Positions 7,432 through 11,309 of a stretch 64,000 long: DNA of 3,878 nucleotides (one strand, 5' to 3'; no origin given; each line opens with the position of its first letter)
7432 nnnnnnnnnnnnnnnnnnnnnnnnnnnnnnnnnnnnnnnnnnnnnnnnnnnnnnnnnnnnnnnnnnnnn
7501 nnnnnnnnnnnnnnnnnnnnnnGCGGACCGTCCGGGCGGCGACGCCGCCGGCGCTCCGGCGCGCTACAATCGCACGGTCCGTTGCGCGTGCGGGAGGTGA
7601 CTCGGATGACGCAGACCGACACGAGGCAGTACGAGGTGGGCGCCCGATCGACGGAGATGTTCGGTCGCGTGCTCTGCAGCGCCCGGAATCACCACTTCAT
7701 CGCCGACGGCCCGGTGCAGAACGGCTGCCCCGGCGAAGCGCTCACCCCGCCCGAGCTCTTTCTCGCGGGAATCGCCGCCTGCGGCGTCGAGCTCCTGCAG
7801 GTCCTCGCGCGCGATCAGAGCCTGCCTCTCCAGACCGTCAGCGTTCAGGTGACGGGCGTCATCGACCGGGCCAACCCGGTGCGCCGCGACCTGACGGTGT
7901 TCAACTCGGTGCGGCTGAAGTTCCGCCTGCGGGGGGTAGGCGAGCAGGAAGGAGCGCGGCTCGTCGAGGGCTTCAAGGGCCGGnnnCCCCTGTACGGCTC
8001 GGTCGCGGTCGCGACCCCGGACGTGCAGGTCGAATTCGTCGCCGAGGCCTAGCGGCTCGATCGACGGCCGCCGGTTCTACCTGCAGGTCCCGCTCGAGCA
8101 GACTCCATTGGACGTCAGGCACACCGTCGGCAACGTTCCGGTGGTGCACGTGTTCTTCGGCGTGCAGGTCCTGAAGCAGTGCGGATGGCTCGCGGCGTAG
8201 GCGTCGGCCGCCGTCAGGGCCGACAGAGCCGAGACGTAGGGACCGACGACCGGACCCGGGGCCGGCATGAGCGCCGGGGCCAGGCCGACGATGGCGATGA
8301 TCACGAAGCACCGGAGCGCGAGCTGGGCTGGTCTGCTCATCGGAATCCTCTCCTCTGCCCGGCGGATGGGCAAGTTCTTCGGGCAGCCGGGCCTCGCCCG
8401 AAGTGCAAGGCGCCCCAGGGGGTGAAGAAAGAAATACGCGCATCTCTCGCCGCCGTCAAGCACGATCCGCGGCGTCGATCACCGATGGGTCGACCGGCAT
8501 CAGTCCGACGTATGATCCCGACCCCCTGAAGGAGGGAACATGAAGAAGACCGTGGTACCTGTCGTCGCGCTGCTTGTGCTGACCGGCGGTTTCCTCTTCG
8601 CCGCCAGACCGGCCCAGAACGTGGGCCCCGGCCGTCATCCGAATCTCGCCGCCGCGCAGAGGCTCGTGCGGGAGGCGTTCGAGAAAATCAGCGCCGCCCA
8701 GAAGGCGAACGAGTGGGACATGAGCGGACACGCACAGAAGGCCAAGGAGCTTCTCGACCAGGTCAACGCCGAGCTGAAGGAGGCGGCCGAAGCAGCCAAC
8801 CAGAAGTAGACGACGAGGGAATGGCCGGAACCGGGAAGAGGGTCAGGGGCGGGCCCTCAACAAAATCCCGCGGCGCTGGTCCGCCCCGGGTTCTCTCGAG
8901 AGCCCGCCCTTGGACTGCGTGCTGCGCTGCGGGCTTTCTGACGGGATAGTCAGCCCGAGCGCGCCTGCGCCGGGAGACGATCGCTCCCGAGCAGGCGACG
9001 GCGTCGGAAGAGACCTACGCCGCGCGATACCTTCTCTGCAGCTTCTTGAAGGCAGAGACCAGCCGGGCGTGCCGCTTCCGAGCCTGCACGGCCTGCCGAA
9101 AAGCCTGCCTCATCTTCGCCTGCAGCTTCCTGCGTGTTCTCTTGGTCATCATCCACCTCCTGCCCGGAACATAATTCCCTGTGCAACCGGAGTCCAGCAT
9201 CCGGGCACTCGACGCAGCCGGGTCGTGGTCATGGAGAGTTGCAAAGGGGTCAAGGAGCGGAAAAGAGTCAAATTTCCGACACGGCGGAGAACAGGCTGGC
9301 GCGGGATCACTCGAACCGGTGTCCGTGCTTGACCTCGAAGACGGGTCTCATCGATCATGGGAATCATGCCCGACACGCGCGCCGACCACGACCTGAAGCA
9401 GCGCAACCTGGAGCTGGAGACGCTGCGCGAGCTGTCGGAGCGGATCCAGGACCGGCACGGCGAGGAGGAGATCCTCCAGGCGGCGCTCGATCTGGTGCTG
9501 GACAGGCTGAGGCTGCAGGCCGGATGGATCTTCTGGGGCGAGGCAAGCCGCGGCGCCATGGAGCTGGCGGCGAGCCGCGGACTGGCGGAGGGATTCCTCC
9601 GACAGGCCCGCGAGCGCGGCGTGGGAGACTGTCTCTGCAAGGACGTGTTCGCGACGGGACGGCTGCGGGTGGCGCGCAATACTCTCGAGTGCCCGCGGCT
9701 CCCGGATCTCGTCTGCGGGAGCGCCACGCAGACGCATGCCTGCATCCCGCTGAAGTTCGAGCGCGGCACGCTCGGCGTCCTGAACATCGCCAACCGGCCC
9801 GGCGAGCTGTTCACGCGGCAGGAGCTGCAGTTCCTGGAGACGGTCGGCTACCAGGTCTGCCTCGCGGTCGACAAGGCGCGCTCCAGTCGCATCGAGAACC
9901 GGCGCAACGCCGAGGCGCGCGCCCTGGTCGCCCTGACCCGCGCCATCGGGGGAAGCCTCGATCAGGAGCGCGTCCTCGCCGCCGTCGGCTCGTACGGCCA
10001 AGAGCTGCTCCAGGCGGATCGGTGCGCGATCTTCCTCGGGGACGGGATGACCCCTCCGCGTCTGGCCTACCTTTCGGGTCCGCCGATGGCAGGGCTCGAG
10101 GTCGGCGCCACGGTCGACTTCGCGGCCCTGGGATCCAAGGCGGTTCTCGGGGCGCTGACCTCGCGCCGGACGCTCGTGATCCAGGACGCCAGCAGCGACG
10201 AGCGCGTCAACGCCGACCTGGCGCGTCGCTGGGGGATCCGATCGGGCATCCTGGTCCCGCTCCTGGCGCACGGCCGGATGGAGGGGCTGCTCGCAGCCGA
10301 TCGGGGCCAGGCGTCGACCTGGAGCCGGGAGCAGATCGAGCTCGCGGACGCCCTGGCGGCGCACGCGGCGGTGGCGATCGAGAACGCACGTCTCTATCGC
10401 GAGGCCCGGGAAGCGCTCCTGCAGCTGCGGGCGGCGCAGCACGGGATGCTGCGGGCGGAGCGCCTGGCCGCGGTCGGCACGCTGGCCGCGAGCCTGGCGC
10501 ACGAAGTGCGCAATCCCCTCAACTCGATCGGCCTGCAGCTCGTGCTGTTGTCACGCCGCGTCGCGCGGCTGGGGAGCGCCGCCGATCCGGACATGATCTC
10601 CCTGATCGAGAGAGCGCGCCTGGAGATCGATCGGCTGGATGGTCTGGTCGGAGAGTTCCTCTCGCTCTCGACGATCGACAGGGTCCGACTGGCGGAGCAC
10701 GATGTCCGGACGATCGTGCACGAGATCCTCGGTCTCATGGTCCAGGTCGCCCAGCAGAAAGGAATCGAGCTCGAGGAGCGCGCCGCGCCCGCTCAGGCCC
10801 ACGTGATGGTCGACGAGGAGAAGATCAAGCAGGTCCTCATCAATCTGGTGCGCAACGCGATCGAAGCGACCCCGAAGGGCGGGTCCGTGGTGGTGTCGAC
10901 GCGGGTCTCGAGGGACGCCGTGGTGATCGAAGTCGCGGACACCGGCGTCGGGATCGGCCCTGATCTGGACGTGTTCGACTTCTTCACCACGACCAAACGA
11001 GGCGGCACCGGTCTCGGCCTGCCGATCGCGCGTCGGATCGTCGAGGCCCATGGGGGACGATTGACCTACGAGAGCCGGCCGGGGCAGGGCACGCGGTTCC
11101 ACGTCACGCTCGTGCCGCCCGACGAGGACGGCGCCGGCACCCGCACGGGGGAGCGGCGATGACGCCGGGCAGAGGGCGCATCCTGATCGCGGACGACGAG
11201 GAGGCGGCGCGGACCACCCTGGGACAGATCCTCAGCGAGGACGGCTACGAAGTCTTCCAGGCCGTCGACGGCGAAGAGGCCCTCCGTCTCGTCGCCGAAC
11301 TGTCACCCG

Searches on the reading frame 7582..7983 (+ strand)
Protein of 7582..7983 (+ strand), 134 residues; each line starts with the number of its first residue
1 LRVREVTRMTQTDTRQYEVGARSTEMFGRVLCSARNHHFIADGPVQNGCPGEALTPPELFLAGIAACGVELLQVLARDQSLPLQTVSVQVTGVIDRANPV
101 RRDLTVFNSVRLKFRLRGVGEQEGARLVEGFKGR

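Call 12: search_protein_families(library=pfam, proteins=[window:7582-7983:+], max_evalue=0.01)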
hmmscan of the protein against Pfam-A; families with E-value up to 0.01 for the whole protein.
window:7582-7983:+ (134 aa): 1 family
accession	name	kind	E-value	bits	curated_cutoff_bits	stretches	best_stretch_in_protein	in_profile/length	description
PF02566.24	OsmC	-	3.9e-08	34.1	27.5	1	51-122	3-69/100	OsmC-like protein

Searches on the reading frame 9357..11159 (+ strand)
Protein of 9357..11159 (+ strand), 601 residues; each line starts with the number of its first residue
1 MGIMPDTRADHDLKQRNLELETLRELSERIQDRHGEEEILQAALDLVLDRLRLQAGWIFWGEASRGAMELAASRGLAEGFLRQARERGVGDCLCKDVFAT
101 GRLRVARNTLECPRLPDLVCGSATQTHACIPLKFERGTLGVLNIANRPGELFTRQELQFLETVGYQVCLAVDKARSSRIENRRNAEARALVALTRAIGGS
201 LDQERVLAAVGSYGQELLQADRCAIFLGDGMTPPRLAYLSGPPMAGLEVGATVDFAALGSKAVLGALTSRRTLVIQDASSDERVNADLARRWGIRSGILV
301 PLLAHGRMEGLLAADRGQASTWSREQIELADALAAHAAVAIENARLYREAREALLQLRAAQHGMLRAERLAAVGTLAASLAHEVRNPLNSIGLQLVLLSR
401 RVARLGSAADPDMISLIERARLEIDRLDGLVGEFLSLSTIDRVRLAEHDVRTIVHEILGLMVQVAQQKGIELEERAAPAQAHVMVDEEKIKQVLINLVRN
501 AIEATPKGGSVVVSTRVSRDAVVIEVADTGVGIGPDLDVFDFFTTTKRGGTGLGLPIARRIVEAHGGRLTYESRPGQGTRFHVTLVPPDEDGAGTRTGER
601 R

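Call 12: search_protein_families(library=pfam, proteins=[window:9357-11159:+], max_evalue=0.01)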
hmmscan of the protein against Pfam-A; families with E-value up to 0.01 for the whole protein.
window:9357-11159:+ (601 aa): 7 families
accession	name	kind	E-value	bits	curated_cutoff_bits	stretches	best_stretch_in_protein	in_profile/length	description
PF01590.32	GAF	-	2.2e-29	103.1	22.4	2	208-341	7-133/133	GAF domain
PF02518.31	HATPase_c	-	2.8e-27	95.8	26.4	1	486-585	2-107/111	Histidine kinase-, DNA gyrase B-, and HSP90-like ATPase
PF13185.12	GAF_2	-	6.4e-25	88.4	28.6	2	35-172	3-136/136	GAF domain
PF13492.12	GAF_3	-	7.7e-19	68.8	27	2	203-343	2-129/129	GAF domain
PF00512.31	HisKA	-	6e-09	36.3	26.9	1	374-441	3-64/66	His Kinase A (phospho-acceptor) domain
PF13581.12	HATPase_c_2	-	0.00036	21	27.4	1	493-565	39-112/127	Histidine kinase-like ATPase domain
PF10090.15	HPTransfase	-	0.0038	17.4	22.9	0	482-548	25-90/123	Histidine phosphotransferase C-terminal domain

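Call 60: search_protein_families(library=ncbifam, proteins=[window:9357-11159:+], max_evalue=0.00001)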
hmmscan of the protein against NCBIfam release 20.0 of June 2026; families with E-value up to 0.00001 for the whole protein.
window:9357-11159:+ (601 aa): 79 families (the best 25 are shown)
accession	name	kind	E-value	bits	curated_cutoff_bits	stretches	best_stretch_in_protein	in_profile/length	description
NF008468.0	PRK11360.1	equivalog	6.2e-54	183.4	646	1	358-585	381-606/616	two-component system sensor histidine kinase AtoS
NF007688.0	PRK10364.1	equivalog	6.8e-52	176.7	479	1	320-585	187-449/460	two-component system sensor histidine kinase ZraS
NF053867.1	SprKinKinDBac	equivalog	6.4e-37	127.1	775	1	366-585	279-495/500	sporulation kinase KinD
NF046044.1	PnpS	equivalog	1.9e-34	119.4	400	1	380-585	177-389/390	two-component system histidine kinase PnpS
TIGR02956.1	TMAO_torS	equivalog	5.7e-34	117.4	676.5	1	374-585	465-680/967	TMAO reductase system sensor histidine kinase/response regulator TorS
NF010411.0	PRK13837.1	equivalog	5.8e-33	113.9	647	1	313-587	398-674/828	two-component system VirA-like sensor kinase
NF052574.1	HisKinEspCMyxo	equivalog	2e-32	112.2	1200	1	361-588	405-637/785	serine histidine kinase EspC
NF041777.1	sens_FixL_Rhizob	equivalog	6.3e-32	110.8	850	1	355-585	244-479/485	sensor protein FixL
NF033092.0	HK_WalK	equivalog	5.8e-31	107.7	725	1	378-585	377-592/594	cell wall metabolism sensor histidine kinase WalK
TIGR02916.1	PEP_his_kin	equivalog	1.3e-30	106.7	300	1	298-585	413-678/679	XrtA/PEP-CTERM system histidine kinase PrsK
NF041735.1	hist_kin_RppB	equivalog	9e-30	103.8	400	1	377-585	220-437/438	two-component system sensor histidine kinase RppB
NF052573.1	HisKinEspAMyxo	equivalog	1.2e-29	102.9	1400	1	298-586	315-610/755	serine histidine kinase EspA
NF006800.0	PRK09303.1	equivalog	2.7e-29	102.3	342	1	322-585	99-375/383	histidine kinase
NF040691.1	MtrAB_MtrB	equivalog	4.4e-29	101.9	450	1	380-585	278-490/507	MtrAB system histidine kinase MtrB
TIGR02966.1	phoR_proteo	equivalog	2e-27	96.1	334.2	1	376-584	117-332/333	phosphate regulon sensor histidine kinase PhoR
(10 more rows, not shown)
